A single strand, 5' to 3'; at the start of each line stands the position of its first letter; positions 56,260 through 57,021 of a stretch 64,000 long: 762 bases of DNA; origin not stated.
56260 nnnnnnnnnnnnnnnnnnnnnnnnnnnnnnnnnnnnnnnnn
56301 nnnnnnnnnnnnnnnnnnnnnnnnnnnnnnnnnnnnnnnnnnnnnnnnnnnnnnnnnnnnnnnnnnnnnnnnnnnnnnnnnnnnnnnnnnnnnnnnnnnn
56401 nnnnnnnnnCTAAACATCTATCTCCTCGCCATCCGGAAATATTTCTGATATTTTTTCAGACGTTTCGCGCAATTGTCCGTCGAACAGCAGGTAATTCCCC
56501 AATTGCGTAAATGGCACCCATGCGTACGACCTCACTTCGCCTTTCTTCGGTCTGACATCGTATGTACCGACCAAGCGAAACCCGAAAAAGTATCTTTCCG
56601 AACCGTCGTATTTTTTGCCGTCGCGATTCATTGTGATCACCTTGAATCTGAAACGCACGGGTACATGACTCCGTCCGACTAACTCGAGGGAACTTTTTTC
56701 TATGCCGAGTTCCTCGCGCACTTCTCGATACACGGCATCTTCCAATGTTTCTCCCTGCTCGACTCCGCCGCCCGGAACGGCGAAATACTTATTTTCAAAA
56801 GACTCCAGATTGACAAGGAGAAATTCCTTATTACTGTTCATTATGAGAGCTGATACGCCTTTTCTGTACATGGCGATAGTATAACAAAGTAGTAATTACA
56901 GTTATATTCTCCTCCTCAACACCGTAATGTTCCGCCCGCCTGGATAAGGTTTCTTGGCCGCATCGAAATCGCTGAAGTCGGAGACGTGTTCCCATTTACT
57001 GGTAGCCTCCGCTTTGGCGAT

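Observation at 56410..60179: Long minus-strand operon coupling wHTH and unknown proteins to phosphatase, hydrolase, methyltransferase and NUDIX genes, with an unannotated acidic micro-ORF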

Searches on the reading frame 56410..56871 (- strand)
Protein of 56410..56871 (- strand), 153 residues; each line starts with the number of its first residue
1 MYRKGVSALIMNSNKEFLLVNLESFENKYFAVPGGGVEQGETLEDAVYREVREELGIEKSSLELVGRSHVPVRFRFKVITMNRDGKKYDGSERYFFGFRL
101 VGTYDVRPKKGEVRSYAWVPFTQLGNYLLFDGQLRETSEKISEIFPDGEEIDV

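Call 3: search_protein_families(library=pfam, proteins=[window:56410-56871:-], max_evalue=0.01)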
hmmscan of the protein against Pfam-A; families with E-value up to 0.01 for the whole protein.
window:56410-56871:- (153 aa): 2 families
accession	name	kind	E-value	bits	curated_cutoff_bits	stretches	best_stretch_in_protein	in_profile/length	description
PF00293.34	NUDIX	-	2.2e-21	76.7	21.1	1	1-129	1-122/134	NUDIX domain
PF22327.2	Nudt16-like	-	0.00026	21.4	27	1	30-70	35-76/161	U8 snoRNA-decapping enzyme-like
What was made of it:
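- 56410..56871 (-): NUDIX hydrolase. Pfam NUDIX 2.2e-21 (call 3).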

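Call 39: search_protein_families(library=padloc, proteins=[window:56410-56871:-], max_evalue=0.01)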
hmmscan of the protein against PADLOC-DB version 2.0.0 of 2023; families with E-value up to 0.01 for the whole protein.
window:56410-56871:- (153 aa): 1 family
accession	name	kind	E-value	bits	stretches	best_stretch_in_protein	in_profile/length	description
PDLC04899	PDC-S07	-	4.9e-10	37.2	1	6-69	10-74/135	-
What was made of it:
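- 56410..56871 (-): PADLOC candidate family PDC-S07 4.9e-10 (call 39).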

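Call 57: search_protein_families(library=ncbifam, proteins=[window:56410-56871:-], max_evalue=0.1)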
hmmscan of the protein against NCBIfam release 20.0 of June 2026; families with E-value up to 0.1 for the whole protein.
window:56410-56871:- (153 aa): 24 families
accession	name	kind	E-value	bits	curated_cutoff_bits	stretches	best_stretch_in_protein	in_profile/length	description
NF001936.0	PRK00714.1-3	equivalog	5.3e-12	45.9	118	1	2-126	6-132/155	RNA pyrophosphohydrolase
NF001935.0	PRK00714.1-2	equivalog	3.4e-11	43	259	1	2-105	7-110/183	RNA pyrophosphohydrolase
NF001937.0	PRK00714.1-4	equivalog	1.5e-10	41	139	1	2-101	7-105/161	RNA pyrophosphohydrolase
NF001938.0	PRK00714.1-5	equivalog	6.3e-10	38.7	116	1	2-123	12-146/172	RNA pyrophosphohydrolase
NF001934.0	PRK00714.1-1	equivalog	8.2e-10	38.4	241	1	2-84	7-87/176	RNA pyrophosphohydrolase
NF001299.0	PRK00241.1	equivalog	1.1e-09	38.1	158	1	12-66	143-197/263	NAD(+) diphosphatase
NF012016.0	PRK15472.1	equivalog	4.2e-09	36.3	95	1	7-129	8-127/141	nucleoside triphosphatase NudI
TIGR00586.1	mutt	equivalog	4.5e-09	36.4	97.9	1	8-66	10-70/129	8-oxo-dGTP diphosphatase MutT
NF008044.0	PRK10776.1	equivalog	5.6e-09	36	148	1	9-69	10-72/130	8-oxo-dGTP diphosphatase MutT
NF006530.0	PRK08999.1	equivalog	6.3e-09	35.3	245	1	7-63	10-68/315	Nudix family hydrolase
TIGR02705.1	nudix_YtkD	equivalog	3.1e-07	30.1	154.4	1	25-70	42-87/156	RNA deprotection pyrophosphohydrolase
NF006961.0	PRK09438.1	equivalog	1.1e-05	24.9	103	1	6-122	9-127/151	dihydroneopterin triphosphate diphosphatase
NF007834.0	PRK10546.1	equivalog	1.6e-05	24.7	156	1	8-65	8-67/135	pyrimidine (deoxy)nucleoside triphosphate diphosphatase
NF003787.0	PRK05379.1-4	equivalog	5.5e-05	22.3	449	1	6-77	211-280/346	bifunctional nicotinamide-nucleotide adenylyltransferase/Nudix hydroxylase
NF002995.0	PRK03759.1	equivalog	7.9e-05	22.4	127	1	37-124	73-150/185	isopentenyl-diphosphate Delta-isomerase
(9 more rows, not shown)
